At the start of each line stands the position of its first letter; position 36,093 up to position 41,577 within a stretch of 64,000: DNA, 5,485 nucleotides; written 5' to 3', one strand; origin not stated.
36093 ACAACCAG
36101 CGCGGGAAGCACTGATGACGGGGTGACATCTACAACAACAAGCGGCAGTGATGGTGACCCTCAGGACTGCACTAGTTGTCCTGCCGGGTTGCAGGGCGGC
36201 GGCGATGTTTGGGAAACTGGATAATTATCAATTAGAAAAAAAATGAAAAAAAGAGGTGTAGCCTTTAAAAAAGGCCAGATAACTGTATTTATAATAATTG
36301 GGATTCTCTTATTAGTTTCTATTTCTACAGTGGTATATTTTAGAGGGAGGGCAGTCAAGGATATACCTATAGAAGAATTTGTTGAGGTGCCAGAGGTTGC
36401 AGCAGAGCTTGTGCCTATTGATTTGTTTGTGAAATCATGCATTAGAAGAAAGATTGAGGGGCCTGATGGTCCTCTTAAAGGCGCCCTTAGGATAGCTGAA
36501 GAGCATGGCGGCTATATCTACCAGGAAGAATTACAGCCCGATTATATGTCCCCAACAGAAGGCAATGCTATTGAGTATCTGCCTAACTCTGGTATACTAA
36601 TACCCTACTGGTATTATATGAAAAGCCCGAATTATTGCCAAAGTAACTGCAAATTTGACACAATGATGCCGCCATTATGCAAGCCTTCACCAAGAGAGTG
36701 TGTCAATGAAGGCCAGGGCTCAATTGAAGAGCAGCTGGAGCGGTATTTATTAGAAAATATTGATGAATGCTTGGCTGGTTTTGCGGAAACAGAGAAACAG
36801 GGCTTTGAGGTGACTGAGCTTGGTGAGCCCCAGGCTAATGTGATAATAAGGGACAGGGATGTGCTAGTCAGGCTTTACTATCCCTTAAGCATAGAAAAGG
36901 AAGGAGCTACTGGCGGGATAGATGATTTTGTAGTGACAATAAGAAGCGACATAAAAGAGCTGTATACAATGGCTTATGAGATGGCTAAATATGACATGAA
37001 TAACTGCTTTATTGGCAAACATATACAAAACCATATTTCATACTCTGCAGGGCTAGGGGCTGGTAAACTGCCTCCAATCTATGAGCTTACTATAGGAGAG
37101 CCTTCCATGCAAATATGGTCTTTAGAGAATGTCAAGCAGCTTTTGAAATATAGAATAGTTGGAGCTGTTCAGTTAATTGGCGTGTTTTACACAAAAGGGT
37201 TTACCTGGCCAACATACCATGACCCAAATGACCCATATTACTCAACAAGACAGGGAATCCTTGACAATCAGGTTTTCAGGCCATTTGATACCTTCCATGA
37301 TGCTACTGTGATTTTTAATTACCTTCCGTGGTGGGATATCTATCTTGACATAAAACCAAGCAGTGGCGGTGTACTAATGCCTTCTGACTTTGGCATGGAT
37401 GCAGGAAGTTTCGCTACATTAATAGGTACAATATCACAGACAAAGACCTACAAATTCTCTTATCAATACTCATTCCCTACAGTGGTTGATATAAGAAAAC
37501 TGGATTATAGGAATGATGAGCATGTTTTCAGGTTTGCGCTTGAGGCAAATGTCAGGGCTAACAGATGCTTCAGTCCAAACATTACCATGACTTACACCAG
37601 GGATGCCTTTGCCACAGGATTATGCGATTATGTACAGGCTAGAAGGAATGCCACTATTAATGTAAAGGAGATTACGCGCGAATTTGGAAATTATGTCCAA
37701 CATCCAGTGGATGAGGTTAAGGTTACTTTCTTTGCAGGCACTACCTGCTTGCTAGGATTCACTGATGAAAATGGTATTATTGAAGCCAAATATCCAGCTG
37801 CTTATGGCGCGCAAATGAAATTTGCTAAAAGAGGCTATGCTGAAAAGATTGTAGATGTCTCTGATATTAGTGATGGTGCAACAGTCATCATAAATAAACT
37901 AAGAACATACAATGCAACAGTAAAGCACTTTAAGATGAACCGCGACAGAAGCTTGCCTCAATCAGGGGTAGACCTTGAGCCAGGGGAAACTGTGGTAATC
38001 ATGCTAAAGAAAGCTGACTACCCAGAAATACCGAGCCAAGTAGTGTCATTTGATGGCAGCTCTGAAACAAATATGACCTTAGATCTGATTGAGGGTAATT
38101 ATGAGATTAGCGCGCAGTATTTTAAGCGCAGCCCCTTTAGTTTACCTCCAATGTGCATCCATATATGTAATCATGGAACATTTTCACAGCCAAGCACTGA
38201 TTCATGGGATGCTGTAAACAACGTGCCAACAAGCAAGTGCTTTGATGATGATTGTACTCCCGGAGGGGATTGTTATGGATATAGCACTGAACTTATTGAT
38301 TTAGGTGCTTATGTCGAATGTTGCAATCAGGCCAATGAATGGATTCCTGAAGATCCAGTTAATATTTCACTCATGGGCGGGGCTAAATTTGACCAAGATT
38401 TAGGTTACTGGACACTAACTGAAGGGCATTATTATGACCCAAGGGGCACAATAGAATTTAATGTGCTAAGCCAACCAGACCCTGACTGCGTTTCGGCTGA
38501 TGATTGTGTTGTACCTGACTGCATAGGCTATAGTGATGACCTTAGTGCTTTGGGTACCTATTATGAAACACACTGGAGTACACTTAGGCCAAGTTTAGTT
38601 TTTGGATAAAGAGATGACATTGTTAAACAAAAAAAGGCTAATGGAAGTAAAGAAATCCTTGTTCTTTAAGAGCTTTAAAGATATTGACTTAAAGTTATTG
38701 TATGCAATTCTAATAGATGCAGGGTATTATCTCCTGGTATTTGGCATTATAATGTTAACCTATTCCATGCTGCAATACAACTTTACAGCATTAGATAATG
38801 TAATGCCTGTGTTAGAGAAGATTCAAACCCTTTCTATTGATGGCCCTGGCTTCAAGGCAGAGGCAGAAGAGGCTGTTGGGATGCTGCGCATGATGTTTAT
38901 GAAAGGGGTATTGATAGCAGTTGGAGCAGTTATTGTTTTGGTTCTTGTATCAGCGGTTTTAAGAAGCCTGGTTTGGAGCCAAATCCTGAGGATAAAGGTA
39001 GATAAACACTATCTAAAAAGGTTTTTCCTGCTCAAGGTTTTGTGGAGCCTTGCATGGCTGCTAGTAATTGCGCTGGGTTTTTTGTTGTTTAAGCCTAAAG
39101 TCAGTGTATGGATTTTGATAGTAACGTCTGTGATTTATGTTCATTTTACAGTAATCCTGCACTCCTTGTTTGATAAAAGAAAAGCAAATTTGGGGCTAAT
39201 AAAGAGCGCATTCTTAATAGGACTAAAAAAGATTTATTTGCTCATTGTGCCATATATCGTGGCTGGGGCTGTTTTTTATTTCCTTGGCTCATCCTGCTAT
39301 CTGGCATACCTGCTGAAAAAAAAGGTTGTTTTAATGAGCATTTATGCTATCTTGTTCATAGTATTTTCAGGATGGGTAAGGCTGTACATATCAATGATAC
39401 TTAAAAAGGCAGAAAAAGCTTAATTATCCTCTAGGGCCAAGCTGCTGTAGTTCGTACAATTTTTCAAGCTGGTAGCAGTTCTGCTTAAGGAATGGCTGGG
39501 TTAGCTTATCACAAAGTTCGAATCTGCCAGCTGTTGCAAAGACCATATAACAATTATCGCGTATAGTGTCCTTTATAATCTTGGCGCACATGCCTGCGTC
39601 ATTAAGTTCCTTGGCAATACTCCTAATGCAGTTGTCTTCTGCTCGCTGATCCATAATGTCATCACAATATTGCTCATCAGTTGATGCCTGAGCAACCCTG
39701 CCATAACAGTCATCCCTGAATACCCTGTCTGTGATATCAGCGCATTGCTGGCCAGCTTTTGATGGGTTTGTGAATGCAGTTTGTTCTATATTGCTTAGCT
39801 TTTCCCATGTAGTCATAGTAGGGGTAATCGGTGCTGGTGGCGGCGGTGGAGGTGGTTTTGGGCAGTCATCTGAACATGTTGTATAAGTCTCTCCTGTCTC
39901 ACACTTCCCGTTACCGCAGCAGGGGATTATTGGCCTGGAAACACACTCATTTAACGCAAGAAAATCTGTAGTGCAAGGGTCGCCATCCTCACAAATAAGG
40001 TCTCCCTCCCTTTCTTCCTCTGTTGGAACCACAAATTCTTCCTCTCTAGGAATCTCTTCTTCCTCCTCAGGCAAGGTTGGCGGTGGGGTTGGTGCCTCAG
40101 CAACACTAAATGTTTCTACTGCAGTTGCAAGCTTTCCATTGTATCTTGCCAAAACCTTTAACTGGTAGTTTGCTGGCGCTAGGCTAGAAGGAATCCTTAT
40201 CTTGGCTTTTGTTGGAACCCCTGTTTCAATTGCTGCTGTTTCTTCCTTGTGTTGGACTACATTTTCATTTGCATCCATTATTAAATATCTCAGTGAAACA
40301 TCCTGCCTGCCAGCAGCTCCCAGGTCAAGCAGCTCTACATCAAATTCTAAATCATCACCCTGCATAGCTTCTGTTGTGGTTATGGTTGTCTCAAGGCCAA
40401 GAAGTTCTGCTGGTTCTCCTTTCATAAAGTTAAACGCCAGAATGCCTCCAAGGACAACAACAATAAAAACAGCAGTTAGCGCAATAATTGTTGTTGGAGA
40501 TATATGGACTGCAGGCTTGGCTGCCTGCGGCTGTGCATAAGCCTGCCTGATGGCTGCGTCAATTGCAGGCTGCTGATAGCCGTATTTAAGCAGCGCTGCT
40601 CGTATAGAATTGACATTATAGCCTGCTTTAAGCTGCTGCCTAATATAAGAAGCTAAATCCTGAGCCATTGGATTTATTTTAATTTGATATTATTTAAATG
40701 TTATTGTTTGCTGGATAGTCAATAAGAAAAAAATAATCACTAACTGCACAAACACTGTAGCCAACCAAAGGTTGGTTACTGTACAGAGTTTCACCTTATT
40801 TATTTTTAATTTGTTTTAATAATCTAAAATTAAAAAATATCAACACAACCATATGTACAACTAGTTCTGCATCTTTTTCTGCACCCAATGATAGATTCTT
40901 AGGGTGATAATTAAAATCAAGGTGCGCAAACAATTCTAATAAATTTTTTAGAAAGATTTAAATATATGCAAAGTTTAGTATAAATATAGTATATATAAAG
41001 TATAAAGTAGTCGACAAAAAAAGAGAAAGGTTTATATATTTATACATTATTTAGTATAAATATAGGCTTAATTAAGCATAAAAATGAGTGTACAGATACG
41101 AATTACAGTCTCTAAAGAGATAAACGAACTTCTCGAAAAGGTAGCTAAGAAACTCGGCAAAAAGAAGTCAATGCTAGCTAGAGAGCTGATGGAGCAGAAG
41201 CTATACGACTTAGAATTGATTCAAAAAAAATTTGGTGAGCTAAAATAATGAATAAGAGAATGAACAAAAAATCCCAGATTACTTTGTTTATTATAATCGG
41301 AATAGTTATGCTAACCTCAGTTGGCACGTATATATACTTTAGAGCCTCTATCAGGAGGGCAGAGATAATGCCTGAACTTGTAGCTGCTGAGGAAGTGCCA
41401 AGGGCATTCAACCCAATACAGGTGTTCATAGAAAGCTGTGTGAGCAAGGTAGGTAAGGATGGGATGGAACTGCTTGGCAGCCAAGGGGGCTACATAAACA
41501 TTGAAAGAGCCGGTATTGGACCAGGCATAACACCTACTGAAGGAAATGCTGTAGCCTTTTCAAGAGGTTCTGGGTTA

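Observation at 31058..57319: Duplicated operonic module of four uncharacterised membrane/surface protein families (A-B-C-D): candidate novel envelope apparatus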

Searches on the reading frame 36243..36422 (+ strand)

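Call 78: search_protein_families(library=pfam, proteins=[window:36243-36422:+], max_evalue=10)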
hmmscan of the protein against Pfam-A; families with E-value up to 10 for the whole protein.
seq(60 aa): 2 families
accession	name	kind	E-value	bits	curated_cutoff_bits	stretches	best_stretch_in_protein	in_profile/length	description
PF17204.8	Sid-5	-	0.12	13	27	1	13-51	17-55/76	Sid-5 family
PF04021.17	Class_IIIsignal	-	7.4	7.1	23.7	0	9-32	1-27/27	Class III signal peptide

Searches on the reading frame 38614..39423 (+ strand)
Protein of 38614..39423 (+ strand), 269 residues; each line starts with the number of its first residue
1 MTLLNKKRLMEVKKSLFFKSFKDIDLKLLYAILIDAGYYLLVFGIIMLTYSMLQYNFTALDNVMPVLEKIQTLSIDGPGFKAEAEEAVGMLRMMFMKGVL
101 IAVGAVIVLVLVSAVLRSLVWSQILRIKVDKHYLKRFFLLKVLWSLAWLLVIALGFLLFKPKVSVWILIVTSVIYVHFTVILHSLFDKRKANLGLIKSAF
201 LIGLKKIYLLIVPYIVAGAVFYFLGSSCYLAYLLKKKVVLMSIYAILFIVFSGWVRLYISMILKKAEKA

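Call 5: search_protein_families(library=pfam, proteins=[window:38614-39423:+], max_evalue=0.1)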
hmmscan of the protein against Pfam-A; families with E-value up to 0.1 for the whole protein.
window:38614-39423:+ (269 aa): 0 families

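Call 30: search_solved_structures(query=A4, max_evalue=1)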
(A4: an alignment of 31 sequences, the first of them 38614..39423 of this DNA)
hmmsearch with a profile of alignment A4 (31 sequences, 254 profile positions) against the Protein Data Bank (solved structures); distinct sequences matched with E-value up to 1: 2.
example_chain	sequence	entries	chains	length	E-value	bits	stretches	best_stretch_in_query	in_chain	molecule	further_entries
7tut_9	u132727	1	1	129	0.018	17.7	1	106-207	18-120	Obligate partner of TMCO1 insertase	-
6b87_A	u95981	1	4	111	0.019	17.7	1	31-107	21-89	TMHC2_E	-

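Call 36: search_protein_families(library=ncbifam, proteins=[window:38614-39423:+], max_evalue=0.1)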
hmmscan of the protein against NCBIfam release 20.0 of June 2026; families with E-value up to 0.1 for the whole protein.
window:38614-39423:+ (269 aa): 0 families

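Call 56: search_protein_families(library=pfam, alignment_id=A4, max_evalue=0.05)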
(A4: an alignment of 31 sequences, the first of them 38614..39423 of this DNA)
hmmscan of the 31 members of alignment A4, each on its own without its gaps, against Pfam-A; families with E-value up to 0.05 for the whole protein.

A. member 1, window:38614-39423:+ (269 aa): 0 families

B. families by the number of members that match (of 31 scanned): 4 families
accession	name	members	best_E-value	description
PF06979.18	TMEM70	1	0.018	TMEM70/TMEM186/TMEM223 protein family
PF22978.1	HAD_Pex22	1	0.023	Peroxisome biogenesis protein 22, Haloacid dehydrogenase-like domain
PF17259.7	DUF5325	1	0.025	Family of unknown function (DUF5325)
PF15183.11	MRAP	1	0.031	Melanocortin-2 receptor accessory protein family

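Call 74: search_protein_families(library=phrogs, proteins=[window:38614-39423:+], max_evalue=0.01)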
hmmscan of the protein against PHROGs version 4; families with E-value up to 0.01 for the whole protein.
window:38614-39423:+ (269 aa): 0 families

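Call 102: search_protein_families(library=padloc, proteins=[window:38614-39423:+], max_evalue=0.01)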
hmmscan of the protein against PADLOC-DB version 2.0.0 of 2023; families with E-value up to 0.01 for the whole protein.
window:38614-39423:+ (269 aa): 0 families

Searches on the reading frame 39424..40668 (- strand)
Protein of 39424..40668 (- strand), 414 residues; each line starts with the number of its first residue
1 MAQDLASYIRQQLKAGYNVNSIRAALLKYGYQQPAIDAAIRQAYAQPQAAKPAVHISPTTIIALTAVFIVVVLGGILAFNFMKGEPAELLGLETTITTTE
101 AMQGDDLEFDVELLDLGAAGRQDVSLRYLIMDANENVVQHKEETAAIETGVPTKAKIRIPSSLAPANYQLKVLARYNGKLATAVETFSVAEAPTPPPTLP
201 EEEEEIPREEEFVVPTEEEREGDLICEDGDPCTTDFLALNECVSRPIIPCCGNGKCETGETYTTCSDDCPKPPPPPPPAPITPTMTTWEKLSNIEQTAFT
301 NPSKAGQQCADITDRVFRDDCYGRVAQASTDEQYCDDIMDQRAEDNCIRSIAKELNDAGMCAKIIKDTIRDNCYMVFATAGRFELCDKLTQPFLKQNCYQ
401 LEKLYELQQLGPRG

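Call 5: search_protein_families(library=pfam, proteins=[window:39424-40668:-], max_evalue=0.1)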
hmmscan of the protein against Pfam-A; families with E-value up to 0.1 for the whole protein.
window:39424-40668:- (414 aa): 1 family
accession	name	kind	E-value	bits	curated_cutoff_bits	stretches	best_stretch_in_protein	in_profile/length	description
PF03911.21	Sec61_beta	-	0.0047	17.4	27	1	51-73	13-35/41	Sec61beta family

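Call 36: search_protein_families(library=ncbifam, proteins=[window:39424-40668:-], max_evalue=0.1)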
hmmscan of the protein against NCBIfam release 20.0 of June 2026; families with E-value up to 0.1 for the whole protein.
window:39424-40668:- (414 aa): 2 families
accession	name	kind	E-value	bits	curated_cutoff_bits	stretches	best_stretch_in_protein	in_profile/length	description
NF001054.0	PRK00117.2-1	equivalog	0.045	13.9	189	0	5-43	61-99/154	recombination regulator RecX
NF002318.0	PRK01253.1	equivalog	0.088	12.5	55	0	53-73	27-47/55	preprotein translocase subunit Sec61beta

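Call 74: search_protein_families(library=phrogs, proteins=[window:39424-40668:-], max_evalue=0.01)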
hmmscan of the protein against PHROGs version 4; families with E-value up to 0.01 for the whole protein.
window:39424-40668:- (414 aa): 0 families

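Call 102: search_protein_families(library=padloc, proteins=[window:39424-40668:-], max_evalue=0.01)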
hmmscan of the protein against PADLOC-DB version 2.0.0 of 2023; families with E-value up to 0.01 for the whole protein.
window:39424-40668:- (414 aa): 0 families

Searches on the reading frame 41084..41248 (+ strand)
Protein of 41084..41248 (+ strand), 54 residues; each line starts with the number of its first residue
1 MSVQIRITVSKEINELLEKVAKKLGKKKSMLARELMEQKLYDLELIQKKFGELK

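Call 5: search_protein_families(library=pfam, proteins=[window:41084-41248:+], max_evalue=0.1)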
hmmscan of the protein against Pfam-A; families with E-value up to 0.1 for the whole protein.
window:41084-41248:+ (54 aa): 1 family
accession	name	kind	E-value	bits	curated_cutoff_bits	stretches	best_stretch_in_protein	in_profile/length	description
PF19807.5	DUF6290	-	0.011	16.3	27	1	1-48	1-50/72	Family of unknown function (DUF6290)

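Call 78: search_protein_families(library=pfam, proteins=[window:41084-41248:+], max_evalue=10)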
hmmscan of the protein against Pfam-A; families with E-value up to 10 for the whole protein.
window:41084-41248:+ (54 aa): 2 families
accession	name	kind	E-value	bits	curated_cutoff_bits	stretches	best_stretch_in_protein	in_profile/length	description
PF19807.5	DUF6290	-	0.011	16.3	27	1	1-48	1-50/72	Family of unknown function (DUF6290)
PF20430.3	Eplus_motif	-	0.16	12.2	24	1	10-24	14-28/28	E+ motif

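Call 102: search_protein_families(library=padloc, proteins=[window:41084-41248:+], max_evalue=0.01)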
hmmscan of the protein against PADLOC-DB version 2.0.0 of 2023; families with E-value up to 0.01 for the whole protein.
window:41084-41248:+ (54 aa): 0 families

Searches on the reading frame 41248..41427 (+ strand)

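Call 78: search_protein_families(library=pfam, proteins=[window:41248-41427:+], max_evalue=10)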
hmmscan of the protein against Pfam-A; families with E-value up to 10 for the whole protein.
seq(60 aa): 2 families
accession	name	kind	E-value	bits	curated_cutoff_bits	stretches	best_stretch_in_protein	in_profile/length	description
PF23906.1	DUF7248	-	0.0097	16.3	27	1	1-35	2-38/58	Family of unknown function (DUF7248)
PF11683.13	DUF3278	-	0.05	14.1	26.6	1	6-54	59-107/130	Protein of unknown function (DUF3278)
